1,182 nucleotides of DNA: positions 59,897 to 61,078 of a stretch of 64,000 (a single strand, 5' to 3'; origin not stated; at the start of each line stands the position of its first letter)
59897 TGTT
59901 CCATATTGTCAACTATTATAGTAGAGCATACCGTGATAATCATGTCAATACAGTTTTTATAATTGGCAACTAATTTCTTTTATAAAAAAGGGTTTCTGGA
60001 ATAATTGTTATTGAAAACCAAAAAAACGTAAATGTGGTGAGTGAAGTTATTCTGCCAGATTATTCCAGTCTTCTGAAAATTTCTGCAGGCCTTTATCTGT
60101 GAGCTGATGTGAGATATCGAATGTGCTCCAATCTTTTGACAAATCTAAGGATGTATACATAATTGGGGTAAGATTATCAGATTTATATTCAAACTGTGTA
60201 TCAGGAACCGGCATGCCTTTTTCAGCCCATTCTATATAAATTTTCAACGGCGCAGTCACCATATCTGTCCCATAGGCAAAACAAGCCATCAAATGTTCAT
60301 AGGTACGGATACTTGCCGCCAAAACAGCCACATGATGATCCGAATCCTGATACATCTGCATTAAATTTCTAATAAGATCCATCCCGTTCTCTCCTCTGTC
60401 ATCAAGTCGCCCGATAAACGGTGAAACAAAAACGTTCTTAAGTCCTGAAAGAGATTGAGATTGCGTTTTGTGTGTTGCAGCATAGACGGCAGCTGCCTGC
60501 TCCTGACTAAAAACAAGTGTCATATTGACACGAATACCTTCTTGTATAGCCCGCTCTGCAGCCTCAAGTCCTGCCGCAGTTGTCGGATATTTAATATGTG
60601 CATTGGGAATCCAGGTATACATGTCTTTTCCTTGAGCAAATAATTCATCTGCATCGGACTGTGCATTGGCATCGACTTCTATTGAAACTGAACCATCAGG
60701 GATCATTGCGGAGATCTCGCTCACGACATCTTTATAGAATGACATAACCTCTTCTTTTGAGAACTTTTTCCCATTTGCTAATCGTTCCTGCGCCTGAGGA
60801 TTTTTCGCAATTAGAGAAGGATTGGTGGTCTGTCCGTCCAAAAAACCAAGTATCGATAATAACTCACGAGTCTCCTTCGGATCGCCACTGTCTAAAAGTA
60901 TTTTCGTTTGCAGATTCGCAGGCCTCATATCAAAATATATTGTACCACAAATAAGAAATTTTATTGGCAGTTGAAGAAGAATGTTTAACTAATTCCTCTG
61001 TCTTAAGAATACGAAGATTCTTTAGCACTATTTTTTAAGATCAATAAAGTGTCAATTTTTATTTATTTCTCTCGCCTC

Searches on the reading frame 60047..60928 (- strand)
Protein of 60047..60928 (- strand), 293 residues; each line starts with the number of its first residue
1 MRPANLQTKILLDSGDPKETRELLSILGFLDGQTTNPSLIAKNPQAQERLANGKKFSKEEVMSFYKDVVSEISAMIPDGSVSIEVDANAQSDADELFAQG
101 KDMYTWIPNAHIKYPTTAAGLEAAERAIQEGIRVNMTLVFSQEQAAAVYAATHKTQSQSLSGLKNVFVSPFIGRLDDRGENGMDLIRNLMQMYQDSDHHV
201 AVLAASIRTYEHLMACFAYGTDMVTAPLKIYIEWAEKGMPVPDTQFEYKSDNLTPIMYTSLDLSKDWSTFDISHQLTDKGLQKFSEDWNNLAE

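Call 15: search_protein_families(library=pfam, proteins=[window:60047-60928:-], max_evalue=0.01)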
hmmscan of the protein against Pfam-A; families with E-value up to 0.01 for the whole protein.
window:60047-60928:- (293 aa): 1 family
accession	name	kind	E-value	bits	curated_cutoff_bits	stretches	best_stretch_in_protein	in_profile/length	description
PF00923.25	TAL_FSA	-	2.3e-49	168.8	27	1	10-292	1-282/285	Transaldolase/Fructose-6-phosphate aldolase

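Call 66: find_encoding_contigs(protein=window:60047-60928:-, flank=10000, max_places=4)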
Protein window:60047-60928:- (293 aa): 9 contigs read that carry it; 4 places shown.
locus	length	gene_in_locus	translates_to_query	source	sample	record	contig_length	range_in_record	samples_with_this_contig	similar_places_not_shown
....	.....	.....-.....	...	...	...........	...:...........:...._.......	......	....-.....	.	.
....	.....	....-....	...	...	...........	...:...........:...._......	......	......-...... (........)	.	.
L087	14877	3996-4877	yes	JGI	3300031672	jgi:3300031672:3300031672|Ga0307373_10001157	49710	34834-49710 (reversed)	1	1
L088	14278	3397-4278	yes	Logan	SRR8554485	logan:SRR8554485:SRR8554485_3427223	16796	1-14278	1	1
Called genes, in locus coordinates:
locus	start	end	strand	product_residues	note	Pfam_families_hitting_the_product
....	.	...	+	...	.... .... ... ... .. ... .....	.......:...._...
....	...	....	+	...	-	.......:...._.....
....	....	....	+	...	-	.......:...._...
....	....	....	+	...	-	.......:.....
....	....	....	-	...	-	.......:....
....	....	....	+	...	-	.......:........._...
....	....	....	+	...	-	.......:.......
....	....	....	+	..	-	-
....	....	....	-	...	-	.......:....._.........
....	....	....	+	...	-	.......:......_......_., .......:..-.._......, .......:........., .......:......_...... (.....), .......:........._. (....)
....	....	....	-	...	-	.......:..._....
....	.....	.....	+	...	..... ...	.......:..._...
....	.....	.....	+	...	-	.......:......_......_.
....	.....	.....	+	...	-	-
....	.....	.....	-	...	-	-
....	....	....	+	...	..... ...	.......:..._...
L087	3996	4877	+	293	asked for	PF00923:TAL_FSA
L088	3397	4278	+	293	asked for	PF00923:TAL_FSA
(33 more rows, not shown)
